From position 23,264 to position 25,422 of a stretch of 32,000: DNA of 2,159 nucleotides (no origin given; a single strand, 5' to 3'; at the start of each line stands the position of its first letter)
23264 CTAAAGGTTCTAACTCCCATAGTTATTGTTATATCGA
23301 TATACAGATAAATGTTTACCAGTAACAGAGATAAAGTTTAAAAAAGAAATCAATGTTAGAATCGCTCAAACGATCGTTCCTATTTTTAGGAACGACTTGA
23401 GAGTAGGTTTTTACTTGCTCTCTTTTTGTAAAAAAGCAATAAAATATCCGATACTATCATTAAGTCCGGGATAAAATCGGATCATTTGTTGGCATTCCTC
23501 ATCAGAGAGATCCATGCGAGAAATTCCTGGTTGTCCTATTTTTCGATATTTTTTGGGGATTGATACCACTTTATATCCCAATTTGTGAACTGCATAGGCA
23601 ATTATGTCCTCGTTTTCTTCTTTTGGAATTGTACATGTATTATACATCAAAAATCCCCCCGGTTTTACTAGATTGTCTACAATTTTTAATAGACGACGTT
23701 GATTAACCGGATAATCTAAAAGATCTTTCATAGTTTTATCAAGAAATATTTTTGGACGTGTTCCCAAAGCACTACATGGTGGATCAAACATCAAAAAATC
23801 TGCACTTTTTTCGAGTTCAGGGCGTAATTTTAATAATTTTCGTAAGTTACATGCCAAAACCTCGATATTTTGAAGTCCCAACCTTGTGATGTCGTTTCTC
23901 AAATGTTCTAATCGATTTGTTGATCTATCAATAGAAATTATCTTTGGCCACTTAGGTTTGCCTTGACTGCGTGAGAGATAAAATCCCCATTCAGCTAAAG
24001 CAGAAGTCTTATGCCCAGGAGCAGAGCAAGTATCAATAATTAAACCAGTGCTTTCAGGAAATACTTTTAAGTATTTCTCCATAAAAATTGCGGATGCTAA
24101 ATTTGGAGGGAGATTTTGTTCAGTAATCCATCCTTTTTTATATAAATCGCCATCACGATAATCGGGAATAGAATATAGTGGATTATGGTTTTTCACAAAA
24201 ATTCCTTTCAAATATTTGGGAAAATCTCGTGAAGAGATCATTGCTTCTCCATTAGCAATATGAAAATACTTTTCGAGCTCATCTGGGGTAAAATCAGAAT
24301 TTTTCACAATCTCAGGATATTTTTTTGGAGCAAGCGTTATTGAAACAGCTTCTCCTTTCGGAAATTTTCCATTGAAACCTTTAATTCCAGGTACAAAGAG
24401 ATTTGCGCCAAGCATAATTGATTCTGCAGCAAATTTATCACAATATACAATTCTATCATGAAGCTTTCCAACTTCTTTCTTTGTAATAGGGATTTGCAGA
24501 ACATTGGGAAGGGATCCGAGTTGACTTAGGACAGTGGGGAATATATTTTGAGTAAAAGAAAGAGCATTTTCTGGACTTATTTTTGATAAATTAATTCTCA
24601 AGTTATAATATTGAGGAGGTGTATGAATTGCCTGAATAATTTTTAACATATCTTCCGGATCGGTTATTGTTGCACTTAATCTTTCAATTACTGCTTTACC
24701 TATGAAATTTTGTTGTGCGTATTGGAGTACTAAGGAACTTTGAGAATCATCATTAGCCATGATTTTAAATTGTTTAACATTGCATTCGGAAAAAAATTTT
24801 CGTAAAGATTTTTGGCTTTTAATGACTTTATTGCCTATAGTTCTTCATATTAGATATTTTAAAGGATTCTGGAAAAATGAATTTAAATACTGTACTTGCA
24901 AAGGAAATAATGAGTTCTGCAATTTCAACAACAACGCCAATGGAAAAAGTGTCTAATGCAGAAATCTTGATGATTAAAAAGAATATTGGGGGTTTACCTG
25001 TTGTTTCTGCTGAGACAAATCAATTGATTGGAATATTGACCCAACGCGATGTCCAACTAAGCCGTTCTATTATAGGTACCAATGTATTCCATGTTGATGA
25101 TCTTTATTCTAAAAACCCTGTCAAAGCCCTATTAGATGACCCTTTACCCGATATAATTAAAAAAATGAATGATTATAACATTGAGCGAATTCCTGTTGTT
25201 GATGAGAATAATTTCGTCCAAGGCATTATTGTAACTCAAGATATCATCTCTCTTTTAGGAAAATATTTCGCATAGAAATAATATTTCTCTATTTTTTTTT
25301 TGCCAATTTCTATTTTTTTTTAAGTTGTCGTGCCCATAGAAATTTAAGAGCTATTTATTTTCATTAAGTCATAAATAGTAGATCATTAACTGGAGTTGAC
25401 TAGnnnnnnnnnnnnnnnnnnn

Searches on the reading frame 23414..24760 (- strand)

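Call 25: search_protein_families(library=pfam, proteins=[window:23414-24760:-], max_evalue=0.01)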
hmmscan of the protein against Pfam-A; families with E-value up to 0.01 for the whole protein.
window:23414-24760:- (449 aa): 3 families
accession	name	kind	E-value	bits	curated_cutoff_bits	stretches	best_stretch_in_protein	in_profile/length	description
PF01189.24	Methyltr_RsmB-F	-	4.9e-29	101.9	27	1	235-444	6-198/199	16S rRNA methyltransferase RsmB/F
PF01472.26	PUA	-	4.6e-08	33.3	24.8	1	105-192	3-71/74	PUA domain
PF13847.12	Methyltransf_31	-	8.9e-07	29.1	27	1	241-377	7-113/145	Methyltransferase domain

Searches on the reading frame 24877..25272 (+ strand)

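Call 25: search_protein_families(library=pfam, proteins=[window:24877-25272:+], max_evalue=0.01)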
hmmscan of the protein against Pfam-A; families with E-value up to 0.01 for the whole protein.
window:24877-25272:+ (132 aa): 1 family
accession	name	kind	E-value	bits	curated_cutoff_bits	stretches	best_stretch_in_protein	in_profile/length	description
PF00571.33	CBS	-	6.2e-23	81.3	24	2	73-127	1-55/57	CBS domain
